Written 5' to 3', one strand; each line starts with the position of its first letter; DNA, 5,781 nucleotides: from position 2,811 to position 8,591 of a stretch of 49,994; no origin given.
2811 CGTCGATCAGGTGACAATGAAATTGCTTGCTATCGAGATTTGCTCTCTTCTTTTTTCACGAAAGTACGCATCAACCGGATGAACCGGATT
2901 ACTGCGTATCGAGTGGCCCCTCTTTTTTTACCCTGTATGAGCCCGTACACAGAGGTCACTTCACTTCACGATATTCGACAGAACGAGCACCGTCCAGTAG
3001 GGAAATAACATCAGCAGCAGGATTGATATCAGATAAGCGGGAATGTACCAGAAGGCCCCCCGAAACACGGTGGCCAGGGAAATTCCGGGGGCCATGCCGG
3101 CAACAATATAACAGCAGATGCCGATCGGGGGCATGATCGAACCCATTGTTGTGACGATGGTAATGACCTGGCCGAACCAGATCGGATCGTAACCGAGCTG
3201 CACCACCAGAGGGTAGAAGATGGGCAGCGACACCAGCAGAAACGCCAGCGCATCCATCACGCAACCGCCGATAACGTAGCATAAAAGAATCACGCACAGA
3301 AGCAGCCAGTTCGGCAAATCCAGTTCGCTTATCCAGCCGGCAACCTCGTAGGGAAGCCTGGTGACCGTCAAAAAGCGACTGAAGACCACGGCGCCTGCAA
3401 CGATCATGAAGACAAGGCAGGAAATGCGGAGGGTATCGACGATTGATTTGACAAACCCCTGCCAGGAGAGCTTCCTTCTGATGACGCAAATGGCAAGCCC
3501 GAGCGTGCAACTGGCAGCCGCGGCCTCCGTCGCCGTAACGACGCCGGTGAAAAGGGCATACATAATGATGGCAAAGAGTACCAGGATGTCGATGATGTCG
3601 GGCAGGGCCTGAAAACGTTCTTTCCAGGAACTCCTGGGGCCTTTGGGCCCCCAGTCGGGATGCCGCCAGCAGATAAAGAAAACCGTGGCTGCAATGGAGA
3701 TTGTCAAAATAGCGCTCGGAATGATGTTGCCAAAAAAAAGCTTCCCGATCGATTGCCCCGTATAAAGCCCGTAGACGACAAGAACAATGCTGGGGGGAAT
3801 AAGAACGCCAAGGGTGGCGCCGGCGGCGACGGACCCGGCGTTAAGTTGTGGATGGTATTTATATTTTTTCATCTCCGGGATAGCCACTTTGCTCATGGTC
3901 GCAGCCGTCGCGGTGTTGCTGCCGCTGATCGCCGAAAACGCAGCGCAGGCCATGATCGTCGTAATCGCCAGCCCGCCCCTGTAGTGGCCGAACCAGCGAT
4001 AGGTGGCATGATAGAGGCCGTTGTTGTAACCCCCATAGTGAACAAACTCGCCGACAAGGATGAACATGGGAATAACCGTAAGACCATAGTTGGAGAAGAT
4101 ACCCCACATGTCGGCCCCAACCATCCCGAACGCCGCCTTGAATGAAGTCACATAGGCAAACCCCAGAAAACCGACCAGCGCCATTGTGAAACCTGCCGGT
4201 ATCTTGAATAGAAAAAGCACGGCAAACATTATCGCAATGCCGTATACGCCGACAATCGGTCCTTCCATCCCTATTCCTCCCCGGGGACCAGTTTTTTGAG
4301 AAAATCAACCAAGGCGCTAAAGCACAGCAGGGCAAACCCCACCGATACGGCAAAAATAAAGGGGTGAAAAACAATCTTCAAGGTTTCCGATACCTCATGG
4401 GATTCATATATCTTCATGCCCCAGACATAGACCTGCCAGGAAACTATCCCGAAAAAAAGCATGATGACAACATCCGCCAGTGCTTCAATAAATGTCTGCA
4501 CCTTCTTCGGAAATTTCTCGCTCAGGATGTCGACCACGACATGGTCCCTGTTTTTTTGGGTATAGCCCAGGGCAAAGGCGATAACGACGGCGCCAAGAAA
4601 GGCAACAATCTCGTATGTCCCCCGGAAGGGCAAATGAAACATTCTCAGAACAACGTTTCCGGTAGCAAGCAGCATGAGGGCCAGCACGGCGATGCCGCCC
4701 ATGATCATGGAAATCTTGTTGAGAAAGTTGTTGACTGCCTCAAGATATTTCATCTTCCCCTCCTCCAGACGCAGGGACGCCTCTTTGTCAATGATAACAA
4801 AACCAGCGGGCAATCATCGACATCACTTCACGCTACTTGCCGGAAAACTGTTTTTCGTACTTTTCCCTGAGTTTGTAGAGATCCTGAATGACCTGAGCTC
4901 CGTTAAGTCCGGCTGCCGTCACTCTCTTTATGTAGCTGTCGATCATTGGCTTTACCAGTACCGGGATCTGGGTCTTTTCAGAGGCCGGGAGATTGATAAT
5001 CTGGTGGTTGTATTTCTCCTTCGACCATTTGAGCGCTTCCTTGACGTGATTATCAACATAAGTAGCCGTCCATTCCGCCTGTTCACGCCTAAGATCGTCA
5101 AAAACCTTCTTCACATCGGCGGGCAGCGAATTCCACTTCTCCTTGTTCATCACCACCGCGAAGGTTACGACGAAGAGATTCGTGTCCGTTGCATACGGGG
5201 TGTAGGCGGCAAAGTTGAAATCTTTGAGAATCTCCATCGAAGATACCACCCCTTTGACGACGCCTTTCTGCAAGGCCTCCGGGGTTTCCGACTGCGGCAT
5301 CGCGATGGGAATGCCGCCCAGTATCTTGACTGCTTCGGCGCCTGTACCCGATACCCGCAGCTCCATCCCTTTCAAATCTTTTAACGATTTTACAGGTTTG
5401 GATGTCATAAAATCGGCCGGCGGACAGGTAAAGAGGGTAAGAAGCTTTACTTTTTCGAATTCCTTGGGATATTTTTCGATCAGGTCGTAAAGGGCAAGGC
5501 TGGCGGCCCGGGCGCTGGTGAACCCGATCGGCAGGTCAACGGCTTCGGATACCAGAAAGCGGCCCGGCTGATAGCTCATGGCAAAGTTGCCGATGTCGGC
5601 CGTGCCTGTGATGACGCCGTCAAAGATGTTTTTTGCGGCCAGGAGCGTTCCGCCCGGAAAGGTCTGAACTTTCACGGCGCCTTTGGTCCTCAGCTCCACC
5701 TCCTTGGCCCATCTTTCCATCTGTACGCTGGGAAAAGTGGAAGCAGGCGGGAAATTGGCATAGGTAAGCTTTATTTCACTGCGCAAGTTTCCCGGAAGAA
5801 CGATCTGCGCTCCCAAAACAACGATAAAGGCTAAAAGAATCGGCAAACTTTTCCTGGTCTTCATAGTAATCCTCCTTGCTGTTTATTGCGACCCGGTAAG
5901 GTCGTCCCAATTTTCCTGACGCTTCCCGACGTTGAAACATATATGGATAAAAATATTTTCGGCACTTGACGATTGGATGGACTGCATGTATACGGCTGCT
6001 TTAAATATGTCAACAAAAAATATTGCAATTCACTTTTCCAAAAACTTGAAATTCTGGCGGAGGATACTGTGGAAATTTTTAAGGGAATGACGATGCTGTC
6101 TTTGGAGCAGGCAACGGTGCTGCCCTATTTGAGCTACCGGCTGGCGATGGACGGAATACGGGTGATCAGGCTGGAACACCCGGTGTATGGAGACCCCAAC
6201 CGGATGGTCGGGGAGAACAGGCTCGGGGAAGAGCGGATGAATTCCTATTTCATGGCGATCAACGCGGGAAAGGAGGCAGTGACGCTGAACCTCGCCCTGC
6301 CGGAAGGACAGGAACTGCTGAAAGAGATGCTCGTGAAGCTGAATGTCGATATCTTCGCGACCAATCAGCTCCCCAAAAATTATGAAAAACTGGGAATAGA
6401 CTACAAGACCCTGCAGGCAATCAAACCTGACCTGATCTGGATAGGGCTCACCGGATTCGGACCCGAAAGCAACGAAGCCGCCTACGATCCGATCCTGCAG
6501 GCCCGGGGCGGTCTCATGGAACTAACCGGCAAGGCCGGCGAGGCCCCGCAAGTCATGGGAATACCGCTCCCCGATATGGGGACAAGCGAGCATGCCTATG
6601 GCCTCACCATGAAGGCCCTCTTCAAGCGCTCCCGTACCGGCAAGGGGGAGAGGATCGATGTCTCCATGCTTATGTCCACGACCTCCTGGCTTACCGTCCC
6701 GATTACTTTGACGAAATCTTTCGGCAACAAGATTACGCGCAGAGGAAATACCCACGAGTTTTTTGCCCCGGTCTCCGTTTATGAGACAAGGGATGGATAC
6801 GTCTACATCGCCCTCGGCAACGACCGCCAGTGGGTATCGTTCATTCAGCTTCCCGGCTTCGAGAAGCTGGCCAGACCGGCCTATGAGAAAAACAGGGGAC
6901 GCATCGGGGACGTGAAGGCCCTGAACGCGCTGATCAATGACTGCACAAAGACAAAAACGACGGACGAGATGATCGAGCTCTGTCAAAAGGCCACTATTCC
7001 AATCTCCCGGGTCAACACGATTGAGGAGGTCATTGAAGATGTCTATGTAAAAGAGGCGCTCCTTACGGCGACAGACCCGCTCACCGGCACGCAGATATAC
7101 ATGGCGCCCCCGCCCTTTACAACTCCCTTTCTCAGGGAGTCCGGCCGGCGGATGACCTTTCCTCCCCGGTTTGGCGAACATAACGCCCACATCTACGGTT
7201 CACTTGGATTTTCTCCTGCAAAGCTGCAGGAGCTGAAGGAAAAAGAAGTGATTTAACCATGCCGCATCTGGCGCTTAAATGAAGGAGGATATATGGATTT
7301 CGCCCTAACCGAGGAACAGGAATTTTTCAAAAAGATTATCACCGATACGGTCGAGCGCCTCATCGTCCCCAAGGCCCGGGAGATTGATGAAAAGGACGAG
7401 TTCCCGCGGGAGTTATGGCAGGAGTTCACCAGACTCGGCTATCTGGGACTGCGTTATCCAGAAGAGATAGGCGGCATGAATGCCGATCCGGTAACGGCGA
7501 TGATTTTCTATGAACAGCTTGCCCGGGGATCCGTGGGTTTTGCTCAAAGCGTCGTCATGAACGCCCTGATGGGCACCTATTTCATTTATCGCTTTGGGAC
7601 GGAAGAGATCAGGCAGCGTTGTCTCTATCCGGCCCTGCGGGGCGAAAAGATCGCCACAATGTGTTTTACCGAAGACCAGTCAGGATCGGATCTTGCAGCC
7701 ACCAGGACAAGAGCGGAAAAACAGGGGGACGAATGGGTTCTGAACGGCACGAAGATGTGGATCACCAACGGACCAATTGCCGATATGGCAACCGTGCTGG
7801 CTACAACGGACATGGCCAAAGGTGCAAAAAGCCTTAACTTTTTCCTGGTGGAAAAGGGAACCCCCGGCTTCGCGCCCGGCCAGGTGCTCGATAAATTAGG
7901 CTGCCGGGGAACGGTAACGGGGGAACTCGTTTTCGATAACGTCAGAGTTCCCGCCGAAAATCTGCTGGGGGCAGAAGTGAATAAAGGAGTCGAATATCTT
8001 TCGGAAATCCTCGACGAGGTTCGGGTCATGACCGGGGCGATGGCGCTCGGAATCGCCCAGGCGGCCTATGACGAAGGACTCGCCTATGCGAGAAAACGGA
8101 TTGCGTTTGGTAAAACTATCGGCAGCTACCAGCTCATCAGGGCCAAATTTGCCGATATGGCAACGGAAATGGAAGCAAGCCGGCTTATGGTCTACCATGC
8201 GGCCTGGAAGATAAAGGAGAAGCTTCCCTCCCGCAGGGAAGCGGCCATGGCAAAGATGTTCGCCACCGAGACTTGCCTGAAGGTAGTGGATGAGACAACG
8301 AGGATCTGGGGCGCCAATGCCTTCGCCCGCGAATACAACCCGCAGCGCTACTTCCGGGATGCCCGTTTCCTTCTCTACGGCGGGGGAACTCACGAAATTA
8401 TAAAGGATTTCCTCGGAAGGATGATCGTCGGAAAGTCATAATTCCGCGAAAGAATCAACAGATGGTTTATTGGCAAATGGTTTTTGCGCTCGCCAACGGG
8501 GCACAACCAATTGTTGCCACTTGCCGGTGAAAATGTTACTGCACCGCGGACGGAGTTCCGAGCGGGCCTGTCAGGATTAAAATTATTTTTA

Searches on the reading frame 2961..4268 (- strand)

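Call 64: search_protein_families(library=pfam, proteins=[window:2961-4268:-], max_evalue=0.00001)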
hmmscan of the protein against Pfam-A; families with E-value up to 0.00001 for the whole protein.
window:2961-4268:- (435 aa): 1 family
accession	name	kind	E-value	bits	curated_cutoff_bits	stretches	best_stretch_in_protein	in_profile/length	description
PF06808.19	DctM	-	1.7e-87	294.4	23.8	1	13-424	2-412/413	Tripartite ATP-independent periplasmic transporter, DctM component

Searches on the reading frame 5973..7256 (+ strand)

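Call 64: search_protein_families(library=pfam, proteins=[window:5973-7256:+], max_evalue=0.00001)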
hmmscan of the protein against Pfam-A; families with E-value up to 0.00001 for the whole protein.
window:5973-7256:+ (427 aa): 1 family
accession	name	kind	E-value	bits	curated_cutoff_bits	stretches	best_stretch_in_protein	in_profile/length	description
PF02515.22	CoA_transf_3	-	1.3e-77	261.8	23.3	1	37-404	2-366/366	CoA-transferase family III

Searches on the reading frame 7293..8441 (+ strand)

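Call 64: search_protein_families(library=pfam, proteins=[window:7293-8441:+], max_evalue=0.00001)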
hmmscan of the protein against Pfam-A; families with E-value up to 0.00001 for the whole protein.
window:7293-8441:+ (382 aa): 4 families
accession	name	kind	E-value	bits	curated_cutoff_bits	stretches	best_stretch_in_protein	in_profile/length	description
PF00441.29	Acyl-CoA_dh_1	-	9.6e-43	146.3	22.4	1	230-377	1-148/150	Acyl-CoA dehydrogenase, C-terminal domain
PF02771.21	Acyl-CoA_dh_N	-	1e-28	100.4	22.9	1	6-118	1-113/113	Acyl-CoA dehydrogenase, N-terminal domain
PF02770.24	Acyl-CoA_dh_M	-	1.3e-26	93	33.3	1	123-217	2-97/97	Acyl-CoA dehydrogenase, middle domain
PF08028.16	Acyl-CoA_dh_2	-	3.5e-21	76.3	22.7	1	246-358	2-124/134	Acyl-CoA dehydrogenase, C-terminal domain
